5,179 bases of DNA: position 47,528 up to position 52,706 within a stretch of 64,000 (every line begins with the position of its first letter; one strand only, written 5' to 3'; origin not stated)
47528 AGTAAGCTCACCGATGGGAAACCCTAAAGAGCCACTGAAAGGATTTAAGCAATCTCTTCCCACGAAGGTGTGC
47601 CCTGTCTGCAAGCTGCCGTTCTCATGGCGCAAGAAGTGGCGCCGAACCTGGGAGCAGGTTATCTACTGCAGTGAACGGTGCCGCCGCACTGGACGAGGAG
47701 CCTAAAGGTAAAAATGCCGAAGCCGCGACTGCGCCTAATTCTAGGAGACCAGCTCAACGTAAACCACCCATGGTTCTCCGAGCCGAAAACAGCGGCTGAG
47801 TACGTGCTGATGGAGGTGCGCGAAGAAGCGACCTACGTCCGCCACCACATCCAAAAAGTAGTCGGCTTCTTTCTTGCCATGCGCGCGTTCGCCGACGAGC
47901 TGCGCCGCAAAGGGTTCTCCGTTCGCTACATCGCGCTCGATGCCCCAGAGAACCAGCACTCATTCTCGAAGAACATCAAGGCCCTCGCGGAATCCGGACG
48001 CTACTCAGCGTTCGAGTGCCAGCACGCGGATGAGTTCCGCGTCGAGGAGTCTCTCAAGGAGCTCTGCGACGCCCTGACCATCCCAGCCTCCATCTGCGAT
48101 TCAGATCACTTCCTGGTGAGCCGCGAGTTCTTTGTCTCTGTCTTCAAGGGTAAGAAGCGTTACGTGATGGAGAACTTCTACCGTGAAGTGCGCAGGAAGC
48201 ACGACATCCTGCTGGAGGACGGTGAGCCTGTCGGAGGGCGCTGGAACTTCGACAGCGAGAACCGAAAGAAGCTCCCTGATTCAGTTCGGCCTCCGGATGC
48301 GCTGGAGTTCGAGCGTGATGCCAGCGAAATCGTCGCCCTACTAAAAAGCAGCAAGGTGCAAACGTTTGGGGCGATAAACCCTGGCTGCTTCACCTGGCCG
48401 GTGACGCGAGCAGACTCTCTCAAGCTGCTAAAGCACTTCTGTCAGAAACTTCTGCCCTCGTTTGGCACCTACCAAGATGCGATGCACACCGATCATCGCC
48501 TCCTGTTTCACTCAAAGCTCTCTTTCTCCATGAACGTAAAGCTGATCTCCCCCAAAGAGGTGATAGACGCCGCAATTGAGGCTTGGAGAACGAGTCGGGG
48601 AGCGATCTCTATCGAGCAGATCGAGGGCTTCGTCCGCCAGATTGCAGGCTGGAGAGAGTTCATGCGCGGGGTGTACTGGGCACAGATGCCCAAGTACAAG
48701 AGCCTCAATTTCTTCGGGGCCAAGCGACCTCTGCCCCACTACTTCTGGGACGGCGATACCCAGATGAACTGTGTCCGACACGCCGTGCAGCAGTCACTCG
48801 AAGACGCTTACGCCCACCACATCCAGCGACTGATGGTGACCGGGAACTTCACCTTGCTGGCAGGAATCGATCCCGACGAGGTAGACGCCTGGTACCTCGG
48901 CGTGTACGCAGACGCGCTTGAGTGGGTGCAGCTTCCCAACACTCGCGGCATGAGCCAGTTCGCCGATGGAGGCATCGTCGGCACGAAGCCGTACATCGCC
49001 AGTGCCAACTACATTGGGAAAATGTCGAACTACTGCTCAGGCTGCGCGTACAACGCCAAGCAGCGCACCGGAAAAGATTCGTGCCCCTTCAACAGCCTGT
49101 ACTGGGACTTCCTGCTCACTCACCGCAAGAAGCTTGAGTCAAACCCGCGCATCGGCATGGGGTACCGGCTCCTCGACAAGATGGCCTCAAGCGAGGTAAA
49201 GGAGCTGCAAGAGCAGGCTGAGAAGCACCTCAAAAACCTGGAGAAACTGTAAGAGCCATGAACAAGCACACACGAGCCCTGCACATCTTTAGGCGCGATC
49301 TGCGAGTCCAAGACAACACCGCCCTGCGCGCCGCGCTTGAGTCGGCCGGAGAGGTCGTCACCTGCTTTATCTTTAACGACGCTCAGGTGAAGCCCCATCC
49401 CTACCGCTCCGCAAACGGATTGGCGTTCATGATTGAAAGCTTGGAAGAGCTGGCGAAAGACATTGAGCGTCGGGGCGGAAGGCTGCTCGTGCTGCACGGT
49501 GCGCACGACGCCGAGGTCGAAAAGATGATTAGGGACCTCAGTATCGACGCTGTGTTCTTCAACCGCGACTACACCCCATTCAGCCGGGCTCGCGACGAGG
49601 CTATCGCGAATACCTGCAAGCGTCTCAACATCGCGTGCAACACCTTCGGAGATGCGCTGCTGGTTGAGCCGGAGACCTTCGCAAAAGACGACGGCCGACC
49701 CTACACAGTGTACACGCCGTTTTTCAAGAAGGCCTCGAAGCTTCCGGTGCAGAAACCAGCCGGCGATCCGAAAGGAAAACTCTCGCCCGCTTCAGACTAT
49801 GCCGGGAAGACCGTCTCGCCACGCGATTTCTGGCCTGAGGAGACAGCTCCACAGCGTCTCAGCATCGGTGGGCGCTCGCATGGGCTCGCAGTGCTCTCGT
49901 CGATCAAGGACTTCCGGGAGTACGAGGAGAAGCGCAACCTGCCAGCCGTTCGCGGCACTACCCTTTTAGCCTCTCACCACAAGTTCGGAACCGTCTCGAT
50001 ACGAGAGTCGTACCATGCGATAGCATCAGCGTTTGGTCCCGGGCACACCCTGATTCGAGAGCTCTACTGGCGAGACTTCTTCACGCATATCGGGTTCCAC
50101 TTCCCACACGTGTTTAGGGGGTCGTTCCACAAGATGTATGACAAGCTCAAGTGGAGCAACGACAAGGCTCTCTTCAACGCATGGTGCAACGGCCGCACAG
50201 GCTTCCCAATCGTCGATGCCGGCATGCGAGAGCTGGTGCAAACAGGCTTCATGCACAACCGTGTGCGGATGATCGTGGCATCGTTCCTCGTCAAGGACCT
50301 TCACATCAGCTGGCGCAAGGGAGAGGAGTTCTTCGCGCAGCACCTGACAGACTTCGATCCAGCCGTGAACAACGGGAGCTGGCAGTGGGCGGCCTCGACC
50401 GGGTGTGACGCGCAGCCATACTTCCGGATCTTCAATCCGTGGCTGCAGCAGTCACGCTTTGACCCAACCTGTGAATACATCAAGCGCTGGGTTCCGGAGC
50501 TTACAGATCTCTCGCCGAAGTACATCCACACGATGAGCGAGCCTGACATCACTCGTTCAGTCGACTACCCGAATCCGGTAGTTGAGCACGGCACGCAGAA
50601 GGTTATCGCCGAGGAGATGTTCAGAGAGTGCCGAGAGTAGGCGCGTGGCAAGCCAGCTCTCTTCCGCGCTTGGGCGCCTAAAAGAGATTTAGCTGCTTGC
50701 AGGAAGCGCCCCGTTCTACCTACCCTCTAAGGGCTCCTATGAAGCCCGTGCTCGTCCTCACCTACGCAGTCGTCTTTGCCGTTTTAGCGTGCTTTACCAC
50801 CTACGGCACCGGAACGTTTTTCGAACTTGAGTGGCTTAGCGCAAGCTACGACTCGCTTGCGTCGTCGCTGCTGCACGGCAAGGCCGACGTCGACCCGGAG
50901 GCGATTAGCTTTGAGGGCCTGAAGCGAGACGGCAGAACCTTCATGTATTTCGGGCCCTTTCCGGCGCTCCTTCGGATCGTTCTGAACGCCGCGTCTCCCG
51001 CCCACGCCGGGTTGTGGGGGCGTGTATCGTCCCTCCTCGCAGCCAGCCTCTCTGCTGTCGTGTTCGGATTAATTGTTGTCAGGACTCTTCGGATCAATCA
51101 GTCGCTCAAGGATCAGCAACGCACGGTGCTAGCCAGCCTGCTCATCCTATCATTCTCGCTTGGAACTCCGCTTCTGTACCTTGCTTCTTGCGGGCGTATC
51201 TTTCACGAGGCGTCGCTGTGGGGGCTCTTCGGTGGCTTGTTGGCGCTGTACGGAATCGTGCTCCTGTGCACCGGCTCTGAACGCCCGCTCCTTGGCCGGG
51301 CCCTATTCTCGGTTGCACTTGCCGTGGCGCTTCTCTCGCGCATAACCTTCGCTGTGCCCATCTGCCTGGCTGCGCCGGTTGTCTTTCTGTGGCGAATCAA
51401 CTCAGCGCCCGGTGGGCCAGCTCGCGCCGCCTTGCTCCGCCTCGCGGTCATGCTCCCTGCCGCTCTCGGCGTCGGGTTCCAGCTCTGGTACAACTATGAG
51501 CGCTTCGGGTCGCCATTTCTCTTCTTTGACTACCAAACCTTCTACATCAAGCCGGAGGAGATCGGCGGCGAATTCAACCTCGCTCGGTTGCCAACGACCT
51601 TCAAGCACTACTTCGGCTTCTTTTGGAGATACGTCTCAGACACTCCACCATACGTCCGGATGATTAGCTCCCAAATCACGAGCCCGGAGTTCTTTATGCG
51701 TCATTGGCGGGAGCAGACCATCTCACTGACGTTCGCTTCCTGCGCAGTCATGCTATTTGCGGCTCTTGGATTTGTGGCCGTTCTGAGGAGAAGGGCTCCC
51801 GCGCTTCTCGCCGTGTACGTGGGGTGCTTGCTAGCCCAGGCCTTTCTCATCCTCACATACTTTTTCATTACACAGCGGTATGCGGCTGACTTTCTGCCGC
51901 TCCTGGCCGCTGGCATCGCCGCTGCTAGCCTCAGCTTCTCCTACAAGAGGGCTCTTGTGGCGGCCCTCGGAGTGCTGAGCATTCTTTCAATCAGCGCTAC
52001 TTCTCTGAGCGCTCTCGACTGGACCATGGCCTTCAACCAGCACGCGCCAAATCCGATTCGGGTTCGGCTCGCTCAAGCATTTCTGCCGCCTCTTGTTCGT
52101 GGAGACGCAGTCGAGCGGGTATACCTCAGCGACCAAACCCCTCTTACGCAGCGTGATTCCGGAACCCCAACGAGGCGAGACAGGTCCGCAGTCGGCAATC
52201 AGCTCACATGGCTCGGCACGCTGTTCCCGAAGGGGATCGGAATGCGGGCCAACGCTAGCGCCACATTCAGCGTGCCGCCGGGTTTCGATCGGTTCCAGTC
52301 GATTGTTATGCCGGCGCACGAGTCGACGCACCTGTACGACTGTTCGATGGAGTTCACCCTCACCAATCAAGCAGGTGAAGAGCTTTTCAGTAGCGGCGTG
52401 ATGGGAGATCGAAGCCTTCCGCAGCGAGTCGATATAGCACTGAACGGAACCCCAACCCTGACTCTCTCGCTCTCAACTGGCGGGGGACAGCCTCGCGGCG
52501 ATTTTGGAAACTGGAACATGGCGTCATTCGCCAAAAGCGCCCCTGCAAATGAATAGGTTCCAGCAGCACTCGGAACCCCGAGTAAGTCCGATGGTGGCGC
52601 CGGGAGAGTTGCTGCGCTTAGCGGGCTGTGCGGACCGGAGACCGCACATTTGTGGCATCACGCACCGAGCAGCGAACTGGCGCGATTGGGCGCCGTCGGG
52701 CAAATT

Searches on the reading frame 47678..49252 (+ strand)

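Call 18: search_protein_families(library=pfam, proteins=[window:47678-49252:+], max_evalue=0.001)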
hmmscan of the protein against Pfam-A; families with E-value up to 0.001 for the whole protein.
window:47678-49252:+ (524 aa): 1 family
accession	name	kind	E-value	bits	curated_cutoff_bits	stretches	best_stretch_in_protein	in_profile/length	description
PF04244.19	DPRP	-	2.9e-75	253.4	22.1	1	19-235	1-221/224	Deoxyribodipyrimidine photo-lyase-related protein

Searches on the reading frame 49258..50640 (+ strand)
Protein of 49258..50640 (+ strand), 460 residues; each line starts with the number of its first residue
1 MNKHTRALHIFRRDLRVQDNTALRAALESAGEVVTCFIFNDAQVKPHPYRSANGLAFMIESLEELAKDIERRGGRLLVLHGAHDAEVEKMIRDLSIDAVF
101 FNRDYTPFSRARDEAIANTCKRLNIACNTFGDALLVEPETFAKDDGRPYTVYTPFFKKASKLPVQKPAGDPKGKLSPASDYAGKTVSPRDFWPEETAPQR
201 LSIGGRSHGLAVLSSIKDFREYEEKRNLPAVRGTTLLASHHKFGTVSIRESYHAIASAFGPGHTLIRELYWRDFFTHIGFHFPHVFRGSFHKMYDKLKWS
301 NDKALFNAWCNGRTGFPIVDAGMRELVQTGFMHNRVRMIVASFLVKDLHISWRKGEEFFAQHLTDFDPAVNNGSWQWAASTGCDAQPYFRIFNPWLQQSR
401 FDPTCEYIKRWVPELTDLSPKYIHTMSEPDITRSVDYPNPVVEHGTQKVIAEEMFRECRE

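Call 18: search_protein_families(library=pfam, proteins=[window:49258-50640:+], max_evalue=0.001)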
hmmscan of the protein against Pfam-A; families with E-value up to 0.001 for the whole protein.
window:49258-50640:+ (460 aa): 2 families
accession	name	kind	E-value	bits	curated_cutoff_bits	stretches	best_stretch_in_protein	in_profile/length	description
PF03441.19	FAD_binding_7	-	1.6e-79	266.4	27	1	266-455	2-201/203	FAD binding domain of DNA photolyase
PF00875.24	DNA_photolyase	-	3.1e-43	148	26.6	1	8-161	2-154/164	DNA photolyase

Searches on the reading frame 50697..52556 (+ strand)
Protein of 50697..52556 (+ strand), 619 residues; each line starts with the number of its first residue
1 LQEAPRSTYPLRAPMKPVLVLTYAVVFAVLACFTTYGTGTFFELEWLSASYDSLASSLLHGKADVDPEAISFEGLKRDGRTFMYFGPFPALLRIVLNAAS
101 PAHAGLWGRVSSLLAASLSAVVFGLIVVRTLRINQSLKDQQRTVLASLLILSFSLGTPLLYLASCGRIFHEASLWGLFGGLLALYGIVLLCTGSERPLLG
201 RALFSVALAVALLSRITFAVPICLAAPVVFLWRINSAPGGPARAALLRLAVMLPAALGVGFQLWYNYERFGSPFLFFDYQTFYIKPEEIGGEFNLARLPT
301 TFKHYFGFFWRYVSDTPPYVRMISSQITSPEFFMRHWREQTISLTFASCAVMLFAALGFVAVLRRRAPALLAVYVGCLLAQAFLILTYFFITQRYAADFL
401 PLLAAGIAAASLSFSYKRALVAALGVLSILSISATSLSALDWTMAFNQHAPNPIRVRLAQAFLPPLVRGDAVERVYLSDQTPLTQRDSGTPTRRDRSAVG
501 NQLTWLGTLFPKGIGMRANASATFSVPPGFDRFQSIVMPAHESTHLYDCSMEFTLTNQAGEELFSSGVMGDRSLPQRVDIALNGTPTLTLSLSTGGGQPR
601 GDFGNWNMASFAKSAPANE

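Call 18: search_protein_families(library=pfam, proteins=[window:50697-52556:+], max_evalue=0.001)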
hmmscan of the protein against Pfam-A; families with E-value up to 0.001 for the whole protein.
window:50697-52556:+ (619 aa): 1 family
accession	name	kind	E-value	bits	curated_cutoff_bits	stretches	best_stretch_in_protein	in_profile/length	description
PF08305.17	NPCBM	-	1.2e-17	64.6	23.9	1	474-611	2-136/137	NPCBM/NEW2 domain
